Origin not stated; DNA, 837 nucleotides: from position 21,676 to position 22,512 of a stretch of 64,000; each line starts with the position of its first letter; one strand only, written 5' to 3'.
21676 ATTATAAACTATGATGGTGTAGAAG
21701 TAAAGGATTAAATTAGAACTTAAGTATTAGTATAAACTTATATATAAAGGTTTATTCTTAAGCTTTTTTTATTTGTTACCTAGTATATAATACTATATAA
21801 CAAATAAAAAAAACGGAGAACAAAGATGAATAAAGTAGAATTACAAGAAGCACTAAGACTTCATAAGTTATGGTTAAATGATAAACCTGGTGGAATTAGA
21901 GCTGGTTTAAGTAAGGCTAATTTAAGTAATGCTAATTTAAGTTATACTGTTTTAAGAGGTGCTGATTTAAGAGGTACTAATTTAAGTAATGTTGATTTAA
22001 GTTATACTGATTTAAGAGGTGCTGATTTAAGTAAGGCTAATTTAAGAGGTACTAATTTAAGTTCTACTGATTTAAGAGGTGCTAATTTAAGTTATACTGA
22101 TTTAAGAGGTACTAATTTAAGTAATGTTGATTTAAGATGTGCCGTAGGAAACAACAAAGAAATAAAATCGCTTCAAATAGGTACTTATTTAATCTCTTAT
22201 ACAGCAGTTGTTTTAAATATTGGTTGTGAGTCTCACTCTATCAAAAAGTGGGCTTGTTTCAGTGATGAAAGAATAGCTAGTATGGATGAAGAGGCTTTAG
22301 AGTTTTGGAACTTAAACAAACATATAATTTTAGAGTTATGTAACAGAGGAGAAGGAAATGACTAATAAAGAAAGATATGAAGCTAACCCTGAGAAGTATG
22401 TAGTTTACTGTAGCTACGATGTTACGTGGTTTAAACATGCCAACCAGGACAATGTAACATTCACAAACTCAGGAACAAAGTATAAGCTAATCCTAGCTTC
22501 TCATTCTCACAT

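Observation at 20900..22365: Low-GC island ending in a pentapeptide-repeat (DNA-mimic-like) protein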

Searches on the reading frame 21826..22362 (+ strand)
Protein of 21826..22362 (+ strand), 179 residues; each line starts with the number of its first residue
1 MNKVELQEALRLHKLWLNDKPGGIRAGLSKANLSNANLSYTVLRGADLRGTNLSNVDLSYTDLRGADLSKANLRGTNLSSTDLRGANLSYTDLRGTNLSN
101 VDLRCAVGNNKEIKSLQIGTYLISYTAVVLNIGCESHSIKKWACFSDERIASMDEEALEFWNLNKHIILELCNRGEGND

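Call 5: search_protein_families(library=pfam, proteins=[window:21826-22362:+], max_evalue=0.1)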
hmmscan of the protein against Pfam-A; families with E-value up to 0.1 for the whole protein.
window:21826-22362:+ (179 aa): 5 families
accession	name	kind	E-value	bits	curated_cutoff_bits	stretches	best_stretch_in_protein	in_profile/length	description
PF00805.28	Pentapeptide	-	1.1e-26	92.4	20.2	2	31-69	1-39/40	Pentapeptide repeats (8 copies)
PF13599.13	Pentapeptide_4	-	3.3e-12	46.7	38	2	28-88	18-78/78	Pentapeptide repeat region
PF13576.12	Pentapeptide_3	-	1.3e-05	25.8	27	2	60-101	3-47/48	Pentapeptide repeats (9 copies)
PF25296.1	Decapeptide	-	0.00066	19.9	45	1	26-87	10-71/74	Decapeptide repeat region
PF17699.6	DUF5545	-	0.046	14.4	25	0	77-114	105-142/209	Family of unknown function (DUF5545)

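Call 8: search_dna_similar(query=window:21826-22362:+, collection=phages, mode=protein, max_rows=30)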
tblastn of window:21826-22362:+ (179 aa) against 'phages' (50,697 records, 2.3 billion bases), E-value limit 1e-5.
Records with a match: 490; places in all: 842; records where one place covers at least 80% of the query: 157.
Best place of each record, by identity: 60-80% 2; <60% 488.
By first word of the organism name: Mycobacterium 152; Rheinheimera 111; Staphylococcus 81; Listeria 39; Salmonella 19; Ralstonia 16; Acinetobacter 11; Caulobacter 7; Microcystis 7; Corynebacterium 7; and 23 more.
By host as written in the record: Rheinheimera sp. BAL341 111; Mycobacterium smegmatis mc2 155 108; Listeria monocytogenes 32; Staphylococcus aureus 25; - 22; Mycobacterium smegmatis mc#155 17; Mycobacterium smegmatis mc2155 17; Staphylococcus sp. 7; and 81 more.
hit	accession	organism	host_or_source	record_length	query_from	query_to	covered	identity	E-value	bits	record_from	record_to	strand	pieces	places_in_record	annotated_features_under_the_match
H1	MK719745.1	Rheinheimera phage vB_RspM_Barba28A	Rheinheimera sp. BAL341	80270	1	176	98%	50.6%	2e-32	162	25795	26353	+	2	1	pentapeptide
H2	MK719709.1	Rheinheimera phage vB_RspM_Barba5A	Rheinheimera sp. BAL341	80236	1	174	97%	50.6%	2e-42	155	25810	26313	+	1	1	pentapeptide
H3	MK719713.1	Rheinheimera phage vB_RspM_Barba8A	Rheinheimera sp. BAL341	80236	1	174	97%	50.6%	2e-42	155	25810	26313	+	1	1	pentapeptide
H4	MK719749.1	Rheinheimera phage vB_RspM_Barba30A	Rheinheimera sp. BAL341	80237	1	174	97%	50.6%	2e-42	155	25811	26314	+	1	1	pentapeptide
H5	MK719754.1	Rheinheimera phage vB_RspM_Barba35A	Rheinheimera sp. BAL341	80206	1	174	97%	50.0%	9e-40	148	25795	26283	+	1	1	pentapeptide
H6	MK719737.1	Rheinheimera phage vB_RspM_Barba23A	Rheinheimera sp. BAL341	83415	1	174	97%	50.0%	9e-40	148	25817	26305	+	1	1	pentapeptide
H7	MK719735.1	Rheinheimera phage vB_RspM_Barba22A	Rheinheimera sp. BAL341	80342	1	174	97%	50.0%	7e-18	166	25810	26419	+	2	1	pentapeptide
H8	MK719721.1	Rheinheimera phage vB_RspM_Barba13A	Rheinheimera sp. BAL341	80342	1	174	97%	49.8%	1e-19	176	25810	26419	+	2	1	hypothetical protein | pentapeptide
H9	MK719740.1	Rheinheimera phage vB_RspM_Barba25A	Rheinheimera sp. BAL341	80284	1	174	97%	48.8%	3e-19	173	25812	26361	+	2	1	pentapeptide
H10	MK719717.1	Rheinheimera phage vB_RspM_Barba10S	Rheinheimera sp. BAL341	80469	1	174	97%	47.8%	6e-40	149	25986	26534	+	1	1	pentapeptide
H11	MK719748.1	Rheinheimera phage vB_RspM_Barba29S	Rheinheimera sp. BAL341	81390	1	174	97%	47.8%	7e-39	145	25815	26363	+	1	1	pentapeptide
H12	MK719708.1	Rheinheimera phage vB_RspM_Barba4S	Rheinheimera sp. BAL341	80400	1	169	94%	48.9%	2e-20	184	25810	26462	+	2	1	hypothetical protein | pentapeptide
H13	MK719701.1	Rheinheimera phage vB_RspM_Barba1A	Rheinheimera sp. BAL341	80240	1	174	97%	47.3%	9e-40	148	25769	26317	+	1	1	pentapeptide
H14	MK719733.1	Rheinheimera phage Barba21A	Rheinheimera sp. BAL341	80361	1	174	97%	47.3%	1e-39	148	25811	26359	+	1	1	pentapeptide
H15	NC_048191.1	Rheinheimera phage Barba21A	Rheinheimera sp. BAL341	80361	1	174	97%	47.3%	1e-39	148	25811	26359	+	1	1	pentapeptide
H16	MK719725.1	Rheinheimera phage vB_RspM_Barba15S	Rheinheimera sp. BAL341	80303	1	174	97%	46.6%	5e-41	152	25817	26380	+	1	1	pentapeptide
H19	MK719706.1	Rheinheimera phage vB_RspM_Barba3S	Rheinheimera sp. BAL341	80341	1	174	97%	45.1%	5e-40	149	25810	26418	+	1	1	pentapeptide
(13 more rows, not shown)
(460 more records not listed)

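Call 10: get_annotated_region(hit=H2, flank=6000)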
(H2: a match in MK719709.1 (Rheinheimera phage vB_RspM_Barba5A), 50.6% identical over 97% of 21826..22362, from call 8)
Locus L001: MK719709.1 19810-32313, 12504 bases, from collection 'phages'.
description: Rheinheimera phage vB_RspM_Barba5A, complete genome.
organism: Rheinheimera phage vB_RspM_Barba5A (NCBI taxid 2565691)
taxonomy: Viruses; Duplodnaviria; Heunggongvirae; Uroviricota; Caudoviricetes; Barbavirus; Barbavirus barba18A
host: Rheinheimera sp. BAL341; source: -; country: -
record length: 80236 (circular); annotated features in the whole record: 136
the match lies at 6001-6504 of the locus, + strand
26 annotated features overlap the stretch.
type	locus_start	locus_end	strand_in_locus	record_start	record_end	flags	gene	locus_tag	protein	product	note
CDS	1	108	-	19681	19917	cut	-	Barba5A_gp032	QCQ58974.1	hypothetical protein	-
CDS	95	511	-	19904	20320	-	-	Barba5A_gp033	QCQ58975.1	hypothetical protein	-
CDS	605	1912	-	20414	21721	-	-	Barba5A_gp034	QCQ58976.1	hypothetical protein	annotation based on sequence similarity to NCBI AUR93476.2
CDS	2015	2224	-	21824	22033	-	-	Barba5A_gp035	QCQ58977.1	hypothetical protein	-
CDS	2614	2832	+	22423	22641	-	-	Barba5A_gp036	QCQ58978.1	hypothetical protein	annotation based on sequence similarity to NCBI AUR87597.2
CDS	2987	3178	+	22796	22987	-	-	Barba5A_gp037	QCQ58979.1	hypothetical protein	-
CDS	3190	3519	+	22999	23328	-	-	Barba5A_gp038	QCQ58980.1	hypothetical protein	-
CDS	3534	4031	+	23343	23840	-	-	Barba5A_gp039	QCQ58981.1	hypothetical protein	-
CDS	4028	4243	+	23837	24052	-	-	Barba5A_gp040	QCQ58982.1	hypothetical protein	-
CDS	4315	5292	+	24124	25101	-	-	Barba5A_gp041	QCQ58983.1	pentapeptide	annotation based on sequence similarity to NCBI CDB99514.1 and Pfam PF01469.18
CDS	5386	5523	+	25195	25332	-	-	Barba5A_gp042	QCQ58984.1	hypothetical protein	-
CDS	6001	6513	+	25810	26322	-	-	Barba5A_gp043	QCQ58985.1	pentapeptide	annotation based on sequence similarity to NCBI WP_064582647.1 and Pfam PF00805.22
CDS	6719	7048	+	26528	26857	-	-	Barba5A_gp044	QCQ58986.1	hypothetical protein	annotation based on sequence similarity to NCBI ARK07580.2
CDS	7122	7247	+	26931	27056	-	-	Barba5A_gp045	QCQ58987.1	hypothetical protein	-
CDS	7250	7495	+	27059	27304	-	-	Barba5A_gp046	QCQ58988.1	hypothetical protein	-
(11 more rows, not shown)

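Call 11: find_homologous_proteins(query=window:21826-22362:+)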
Query window:21826-22362:+ (179 aa): 7021 proteins with E <= 0.001 among 7594 candidates; the best 120 are listed.
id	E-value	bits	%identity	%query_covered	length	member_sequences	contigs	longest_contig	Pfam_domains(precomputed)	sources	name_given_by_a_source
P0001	1.8e-81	290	74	100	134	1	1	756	PF00805.29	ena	-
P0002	1.5e-80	287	75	100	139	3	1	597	PF00805.29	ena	-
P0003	2.1e-55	205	51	92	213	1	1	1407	PF13576.13,PF13599.14,PF00805.29,PF25296.2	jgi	jgi:Pentapeptide repeats (8 copies)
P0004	3.0e-55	205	51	94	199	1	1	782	PF13576.13,PF13599.14,PF00805.29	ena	-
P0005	2.3e-54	202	49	97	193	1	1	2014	PF13576.13,PF13599.14,PF00805.29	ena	-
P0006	6.0e-54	201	48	94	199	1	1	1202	PF13576.13,PF13599.14,PF00805.29,PF25296.2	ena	-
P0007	1.1e-53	200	52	93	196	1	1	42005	PF13576.13,PF13599.14,PF00805.29,PF25296.2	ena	-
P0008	1.5e-52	196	54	97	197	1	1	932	PF13576.13,PF13599.14,PF00805.29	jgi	-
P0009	2.1e-50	189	49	96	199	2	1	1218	PF13576.13,PF13599.14,PF00805.29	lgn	-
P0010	9.8e-50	187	63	45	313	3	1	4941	PF13576.13,PF13599.14,PF00805.29,PF25296.2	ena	-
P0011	1.7e-49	186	49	93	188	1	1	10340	PF13576.13,PF13599.14,PF00805.29,PF25296.2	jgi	jgi:uncharacterized protein YjbI with pentapeptide repeats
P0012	1.1e-48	183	55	97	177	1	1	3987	PF13576.13,PF13599.14,PF00805.29,PF25296.2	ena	-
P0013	5.0e-48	181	53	97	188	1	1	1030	PF13576.13,PF13599.14,PF00805.29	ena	-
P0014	1.4e-47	180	51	94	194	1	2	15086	PF13576.13,PF13599.14,PF00805.29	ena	-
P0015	3.8e-47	178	60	95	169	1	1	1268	PF13576.13,PF13599.14,PF00805.29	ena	-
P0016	2.0e-46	176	52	97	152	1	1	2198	PF00805.29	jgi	-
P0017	8.4e-46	174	52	95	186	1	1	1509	PF13576.13,PF13599.14,PF00805.29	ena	-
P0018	1.1e-45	174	51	94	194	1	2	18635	PF13576.13,PF13599.14,PF00805.29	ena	-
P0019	3.7e-45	172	53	95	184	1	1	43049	PF13576.13,PF13599.14,PF00805.29,PF25296.2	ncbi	-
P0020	5.1e-45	171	56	95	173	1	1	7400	PF13576.13,PF13599.14,PF00805.29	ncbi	-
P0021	1.8e-44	170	58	95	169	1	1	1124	PF13576.13,PF13599.14,PF00805.29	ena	-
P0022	2.1e-44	169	56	83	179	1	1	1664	PF13576.13,PF13599.14,PF00805.29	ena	-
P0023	2.6e-43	166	56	96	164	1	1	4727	PF13576.13,PF13599.14,PF00805.29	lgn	-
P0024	2.7e-43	166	45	96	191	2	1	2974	PF13576.13,PF13599.14,PF00805.29,PF25296.2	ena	-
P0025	7.9e-43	164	54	94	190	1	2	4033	PF13576.13,PF13599.14,PF00805.29,PF25296.2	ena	-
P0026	1.1e-42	164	56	57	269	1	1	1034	PF19062.6,PF13576.13,PF13599.14,PF00805.29,PF25296.2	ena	-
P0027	1.3e-42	164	55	94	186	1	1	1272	PF13576.13,PF13599.14,PF00805.29,PF25296.2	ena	-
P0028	1.4e-42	163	53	97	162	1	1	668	PF13576.13,PF13599.14,PF00805.29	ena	-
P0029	6.0e-42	161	45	96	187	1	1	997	PF13576.13,PF13599.14,PF00805.29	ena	-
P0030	6.7e-42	161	50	94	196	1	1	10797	PF13576.13,PF13599.14,PF00805.29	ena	-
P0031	8.4e-42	161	54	95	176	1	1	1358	PF13576.13,PF13599.14,PF00805.29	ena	-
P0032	1.1e-41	161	51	96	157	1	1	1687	PF13576.13,PF13599.14,PF00805.29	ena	-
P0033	3.5e-41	159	54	95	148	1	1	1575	PF13599.14,PF00805.29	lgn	-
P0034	3.9e-41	159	46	95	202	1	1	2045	PF13576.13,PF13599.14,PF00805.29,PF25296.2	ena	-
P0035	5.0e-41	158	45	83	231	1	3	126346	PF13576.13,PF13599.14,PF00805.29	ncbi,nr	ncbi:pentapeptide repeat-containing protein [Acinetobacter baumannii]|nr:pentapeptide repeat-contain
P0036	5.8e-41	158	47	95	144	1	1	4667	PF00805.29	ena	-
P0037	7.8e-41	158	45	94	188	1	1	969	PF13576.13,PF13599.14,PF00805.29,PF25296.2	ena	-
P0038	8.2e-41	158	44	82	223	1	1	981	PF13576.13,PF13599.14,PF00805.29,PF25296.2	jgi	jgi:uncharacterized protein YjbI with pentapeptide repeats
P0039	1.4e-40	157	54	96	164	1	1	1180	PF13576.13,PF13599.14,PF00805.29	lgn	-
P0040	2.1e-40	156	47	96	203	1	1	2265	PF13576.13,PF13599.14,PF00805.29,PF25296.2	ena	-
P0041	2.2e-40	156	55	95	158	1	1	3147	PF13576.13,PF13599.14,PF00805.29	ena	-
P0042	3.8e-40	156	40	94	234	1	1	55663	PF13576.13,PF13599.14,PF00805.29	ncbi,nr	ncbi:TPA: pentapeptide repeat-containing protein [Pseudomonas aeruginosa]|nr:pentapeptide repeat-con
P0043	7.9e-40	155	48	82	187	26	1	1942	PF13576.13,PF13599.14,PF00805.29,PF25296.2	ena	-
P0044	8.9e-40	154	42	96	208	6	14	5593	PF13576.13,PF13599.14,PF00805.29,PF25296.2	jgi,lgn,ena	jgi:hypothetical protein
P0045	1.1e-39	154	45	94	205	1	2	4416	PF13576.13,PF13599.14,PF00805.29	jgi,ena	-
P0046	1.2e-39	154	51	80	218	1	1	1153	PF13576.13,PF13599.14,PF00805.29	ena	-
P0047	2.6e-39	153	54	94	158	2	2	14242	PF13599.14,PF00805.29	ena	-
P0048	2.7e-39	153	51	97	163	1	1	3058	PF00805.29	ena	-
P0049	2.8e-39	153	44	80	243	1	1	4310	PF13576.13,PF13599.14,PF00805.29,PF25296.2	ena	-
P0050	2.8e-39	153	45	80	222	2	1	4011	PF13576.13,PF13599.14,PF00805.29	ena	-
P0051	2.8e-39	153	61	59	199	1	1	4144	PF13576.13,PF13599.14,PF00805.29,PF25296.2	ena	-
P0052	3.5e-39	152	53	94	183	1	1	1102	PF13576.13,PF13599.14,PF00805.29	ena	-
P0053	4.2e-39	152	62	62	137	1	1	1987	PF00805.29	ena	-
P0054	8.1e-39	151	45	95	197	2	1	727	PF13576.13,PF13599.14,PF00805.29,PF25296.2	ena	-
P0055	1.7e-38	150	45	95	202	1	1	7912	PF13576.13,PF13599.14,PF00805.29,PF25296.2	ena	-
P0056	2.2e-38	150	55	95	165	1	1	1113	PF13576.13,PF13599.14,PF00805.29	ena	-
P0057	8.3e-38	148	46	96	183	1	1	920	PF13576.13,PF13599.14,PF00805.29,PF25296.2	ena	-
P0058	8.7e-38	148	50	59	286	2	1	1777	PF19062.6,PF13576.13,PF13599.14,PF00805.29,PF25296.2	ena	-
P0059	9.9e-38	148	52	80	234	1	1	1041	PF13576.13,PF13599.14,PF00805.29,PF25296.2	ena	-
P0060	1.0e-37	148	52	94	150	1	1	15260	PF13599.14,PF00805.29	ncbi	-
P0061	1.4e-37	147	49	94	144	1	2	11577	PF13599.14,PF00805.29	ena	-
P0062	1.4e-37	147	38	93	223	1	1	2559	PF13576.13,PF13599.14,PF00805.29,PF25296.2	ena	-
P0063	3.4e-37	146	49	82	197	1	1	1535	PF13576.13,PF13599.14,PF00805.29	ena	-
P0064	6.8e-37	145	52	96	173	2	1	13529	PF13576.13,PF13599.14,PF00805.29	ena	-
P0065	8.7e-37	145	49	94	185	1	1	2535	PF13576.13,PF13599.14,PF00805.29,PF25296.2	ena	-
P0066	9.2e-37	145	48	96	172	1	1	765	PF13599.14,PF00805.29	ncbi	-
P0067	9.7e-37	145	36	100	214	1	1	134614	PF13576.13,PF13599.14,PF00805.29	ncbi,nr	ncbi:pentapeptide repeat-containing protein [Salmonella enterica]|nr:pentapeptide repeat-containing 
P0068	1.0e-36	144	49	63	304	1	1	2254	PF19062.6,PF13576.13,PF13599.14,PF00805.29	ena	-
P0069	1.0e-36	144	37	90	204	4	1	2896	PF13576.13,PF13599.14,PF00805.29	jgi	jgi:hypothetical protein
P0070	1.2e-36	144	44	82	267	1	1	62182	PF13576.13,PF13599.14,PF00805.29,PF25296.2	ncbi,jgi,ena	-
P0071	1.4e-36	144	45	97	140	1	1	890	PF00805.29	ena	-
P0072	1.6e-36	144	52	96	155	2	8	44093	PF13599.14,PF00805.29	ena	-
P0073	1.7e-36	144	44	95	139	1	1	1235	PF00805.29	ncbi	-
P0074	2.9e-36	143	41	94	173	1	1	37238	PF00805.29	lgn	-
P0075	3.2e-36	143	44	96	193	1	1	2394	PF13576.13,PF13599.14,PF00805.29,PF25296.2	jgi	-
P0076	3.3e-36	143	50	56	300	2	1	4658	PF13576.13,PF13599.14,PF00805.29,PF25296.2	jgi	-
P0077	3.4e-36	143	47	96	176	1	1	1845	PF13576.13,PF13599.14,PF00805.29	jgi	jgi:uncharacterized protein YjbI with pentapeptide repeats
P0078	4.6e-36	142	56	55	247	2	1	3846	PF13576.13,PF13599.14,PF00805.29,PF25296.2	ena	-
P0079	4.8e-36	142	41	96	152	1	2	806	PF13576.13,PF13599.14,PF00805.29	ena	-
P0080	5.0e-36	142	50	94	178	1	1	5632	PF00805.29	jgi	jgi:uncharacterized protein YjbI with pentapeptide repeats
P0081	6.4e-36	142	41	92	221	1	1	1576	PF13576.13,PF13599.14,PF00805.29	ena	-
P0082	7.6e-36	142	49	93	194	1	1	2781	PF13576.13,PF13599.14,PF00805.29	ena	-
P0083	1.1e-35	141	39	100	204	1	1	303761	PF13576.13,PF13599.14,PF00805.29,PF25296.2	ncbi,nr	ncbi:pentapeptide repeat-containing protein [Salmonella enterica subsp. enterica serovar Uganda]|nr:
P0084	2.0e-35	140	36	100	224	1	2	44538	PF13576.13,PF13599.14,PF00805.29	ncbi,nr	ncbi:pentapeptide repeat-containing protein [Salmonella enterica subsp. enterica serovar Heidelberg]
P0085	2.6e-35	140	38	90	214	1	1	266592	PF13576.13,PF13599.14,PF00805.29,PF25296.2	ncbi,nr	ncbi:pentapeptide repeat-containing protein [Salmonella enterica subsp. enterica serovar Uganda]|nr:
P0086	2.7e-35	140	49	82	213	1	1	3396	PF13576.13,PF13599.14,PF00805.29,PF25296.2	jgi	-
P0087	3.5e-35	139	47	96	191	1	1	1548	PF13576.13,PF13599.14,PF00805.29,PF25296.2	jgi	-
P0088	6.6e-35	139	50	66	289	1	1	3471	PF19062.6,PF13576.13,PF13599.14,PF00805.29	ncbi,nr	ncbi:MAG TPA: pentapeptide repeat-containing protein [Acholeplasma sp.]|nr:pentapeptide repeat-conta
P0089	6.7e-35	139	38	100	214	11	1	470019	PF13576.13,PF13599.14,PF00805.29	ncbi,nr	ncbi:pentapeptide repeat-containing protein [Salmonella enterica]|nr:pentapeptide repeat-containing 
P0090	7.3e-35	138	39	100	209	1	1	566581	PF13576.13,PF13599.14,PF00805.29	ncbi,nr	ncbi:pentapeptide repeat-containing protein [Salmonella enterica subsp. enterica serovar Poona]|nr:p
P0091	1.4e-34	138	37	100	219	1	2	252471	PF13576.13,PF13599.14,PF00805.29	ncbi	ncbi:TPA: pentapeptide repeat-containing protein [Salmonella enterica subsp. enterica serovar Zanzib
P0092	1.5e-34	137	49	92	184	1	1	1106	PF13576.13,PF13599.14,PF00805.29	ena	-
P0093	1.6e-34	137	45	98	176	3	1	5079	PF13576.13,PF13599.14,PF00805.29,PF25296.2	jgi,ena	-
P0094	1.7e-34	137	41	90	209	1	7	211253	PF13576.13,PF13599.14,PF00805.29,PF25296.2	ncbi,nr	ncbi:pentapeptide repeat-containing protein [Salmonella enterica]|nr:pentapeptide repeat-containing 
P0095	1.8e-34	137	37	92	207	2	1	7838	PF13576.13,PF13599.14,PF00805.29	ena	-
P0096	1.9e-34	137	55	56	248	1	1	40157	PF19062.6,PF13576.13,PF13599.14,PF00805.29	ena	-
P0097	2.1e-34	137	36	100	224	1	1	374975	PF13576.13,PF13599.14,PF00805.29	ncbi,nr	ncbi:TPA: pentapeptide repeat-containing protein [Salmonella enterica subsp. enterica serovar Zanzib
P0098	2.2e-34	137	45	94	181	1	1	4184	PF13576.13,PF13599.14,PF00805.29,PF25296.2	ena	-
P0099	2.3e-34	137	37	90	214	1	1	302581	PF13576.13,PF13599.14,PF00805.29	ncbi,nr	ncbi:pentapeptide repeat-containing protein [Salmonella enterica]|nr:pentapeptide repeat-containing 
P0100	3.1e-34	136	39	100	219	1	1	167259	PF13576.13,PF13599.14,PF00805.29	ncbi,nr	ncbi:pentapeptide repeat-containing protein [Salmonella enterica subsp. enterica serovar Chester]|nr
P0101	3.7e-34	136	40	100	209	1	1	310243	PF13576.13,PF13599.14,PF00805.29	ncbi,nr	ncbi:pentapeptide repeat-containing protein [Salmonella enterica]|nr:pentapeptide repeat-containing 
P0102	5.6e-34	136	38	98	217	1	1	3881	PF13576.13,PF13599.14,PF00805.29,PF26602.1,PF25296.2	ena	-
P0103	6.4e-34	135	35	90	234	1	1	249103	PF13576.13,PF13599.14,PF00805.29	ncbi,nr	ncbi:pentapeptide repeat-containing protein [Salmonella enterica]|nr:pentapeptide repeat-containing 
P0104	6.8e-34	135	35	96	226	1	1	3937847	PF13576.13,PF13599.14,PF00805.29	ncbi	ncbi:pentapeptide repeat-containing protein [Acinetobacter baumannii]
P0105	1.1e-33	135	42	96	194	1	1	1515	PF13576.13,PF13599.14,PF00805.29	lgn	-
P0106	1.1e-33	135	41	96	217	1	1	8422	PF13576.13,PF13599.14,PF00805.29,PF25296.2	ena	-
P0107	1.1e-33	135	45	79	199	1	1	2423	PF13576.13,PF13599.14,PF00805.29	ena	-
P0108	1.3e-33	134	40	100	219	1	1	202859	PF13576.13,PF13599.14,PF00805.29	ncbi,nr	ncbi:pentapeptide repeat-containing protein [Salmonella enterica subsp. enterica serovar Montevideo]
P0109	1.3e-33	134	36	100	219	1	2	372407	PF13576.13,PF13599.14,PF00805.29,PF25296.2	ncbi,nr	ncbi:pentapeptide repeat-containing protein [Salmonella enterica subsp. enterica serovar Senftenberg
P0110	1.3e-33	134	43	94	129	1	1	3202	PF00805.29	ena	-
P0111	1.4e-33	134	38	100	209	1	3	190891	PF13576.13,PF13599.14,PF00805.29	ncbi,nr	ncbi:pentapeptide repeat-containing protein [Salmonella enterica]|nr:pentapeptide repeat-containing 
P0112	1.5e-33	134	58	55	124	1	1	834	PF00805.29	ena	-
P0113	1.5e-33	134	36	100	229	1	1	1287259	PF13576.13,PF13599.14,PF00805.29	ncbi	ncbi:TPA: pentapeptide repeat-containing protein [Salmonella enterica subsp. enterica serovar Infant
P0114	2.1e-33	134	37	90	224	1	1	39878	PF13576.13,PF13599.14,PF00805.29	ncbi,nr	ncbi:pentapeptide repeat-containing protein [Salmonella enterica]|nr:pentapeptide repeat-containing 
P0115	2.6e-33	133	39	100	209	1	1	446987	PF13576.13,PF13599.14,PF00805.29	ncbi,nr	ncbi:pentapeptide repeat-containing protein [Salmonella enterica]|nr:pentapeptide repeat-containing 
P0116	2.6e-33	133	38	94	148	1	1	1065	PF00805.29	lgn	-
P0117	3.1e-33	133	38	100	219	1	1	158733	PF13576.13,PF13599.14,PF00805.29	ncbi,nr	ncbi:pentapeptide repeat-containing protein [Salmonella enterica subsp. enterica serovar Indiana]|nr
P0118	3.7e-33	133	39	90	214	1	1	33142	PF13576.13,PF13599.14,PF00805.29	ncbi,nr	ncbi:pentapeptide repeat-containing protein [Salmonella enterica]|nr:pentapeptide repeat-containing 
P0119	4.0e-33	133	44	94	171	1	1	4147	PF13576.13,PF13599.14,PF00805.29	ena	-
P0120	4.2e-33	133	46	95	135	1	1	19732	PF00805.29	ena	-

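Call 20: search_protein_families(library=phrogs, proteins=[window:21826-22362:+], max_evalue=0.01)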
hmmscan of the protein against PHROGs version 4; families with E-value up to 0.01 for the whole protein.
window:21826-22362:+ (179 aa): 12 families
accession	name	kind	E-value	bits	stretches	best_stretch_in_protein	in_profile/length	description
phrog_7713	-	unknown function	5.9e-27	94.4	2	1-69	4-73/103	-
phrog_31567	-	unknown function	5.3e-23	82.7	2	82-173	44-138/151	-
phrog_923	-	unknown function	4.5e-20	72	1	1-113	767-886/990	-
phrog_31265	-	unknown function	2e-14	55.1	1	26-104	44-122/264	-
phrog_15350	-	unknown function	1.1e-12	48.6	1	4-107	125-225/494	-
phrog_30240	-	unknown function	2.1e-10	41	1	29-118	171-260/438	-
phrog_12514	-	unknown function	5.2e-07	30.3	1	28-115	141-228/287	-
phrog_37032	-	unknown function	2.2e-06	28.5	1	82-176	9-94/110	-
phrog_7653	-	unknown function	2.8e-05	23.6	1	29-105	172-246/782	-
phrog_29553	-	unknown function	0.00022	21.9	0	35-49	19-33/63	-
phrog_29257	-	unknown function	0.00096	19.7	1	74-147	251-319/358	-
phrog_20935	-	unknown function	0.0058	17.7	0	33-57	3-27/51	-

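Call 21: search_solved_structures(query=window:21826-22362:+, max_evalue=0.01)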
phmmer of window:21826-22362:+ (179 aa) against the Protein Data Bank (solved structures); distinct sequences matched with E-value up to 0.01: 27.
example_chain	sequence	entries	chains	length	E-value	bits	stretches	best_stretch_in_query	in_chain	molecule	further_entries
4yfo_A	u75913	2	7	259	1.3e-35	126.1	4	26-103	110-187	beta1_ex1 | 6beta1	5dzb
5dqa_A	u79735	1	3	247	2.4e-29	105.7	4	26-103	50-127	t3284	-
3du1_X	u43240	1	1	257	1.1e-24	90.5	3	22-91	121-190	All3740 protein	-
4yc5_A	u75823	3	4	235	1.9e-22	83.2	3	26-102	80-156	beta1 | beta1 protein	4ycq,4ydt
5di5_A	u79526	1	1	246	6.3e-22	81.6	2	26-107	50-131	beta1 t801 loop variant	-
2j8k_A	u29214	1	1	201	1.7e-21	80.2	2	46-111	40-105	NP275-NP276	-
4yei_A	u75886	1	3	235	8.1e-21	78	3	26-103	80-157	beta1mut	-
5dn0_A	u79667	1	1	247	1.2e-19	74.1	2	26-100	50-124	beta1 t1555 loop variant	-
5dns_A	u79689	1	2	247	2.9e-19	72.9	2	25-100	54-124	t1428 beta1 loop design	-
5dra_A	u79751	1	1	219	6.6e-18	68.5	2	27-98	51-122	3beta1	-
7muc_AG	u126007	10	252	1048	2.9e-15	59.9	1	26-115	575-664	IcmE protein | IcmE (DotG)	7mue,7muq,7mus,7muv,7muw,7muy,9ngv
9ngw_A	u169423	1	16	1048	2.9e-15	59.9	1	26-115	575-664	IcmE (DotG)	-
2j8i_A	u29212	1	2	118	5.8e-12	49.1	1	46-112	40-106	NP275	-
6omx_A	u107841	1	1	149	1.3e-11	48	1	39-97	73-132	Alr5209 protein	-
2o6w_A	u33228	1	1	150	3.9e-11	46.4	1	27-104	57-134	Repeat Five Residue (Rfr) protein or pentapeptide repeat protein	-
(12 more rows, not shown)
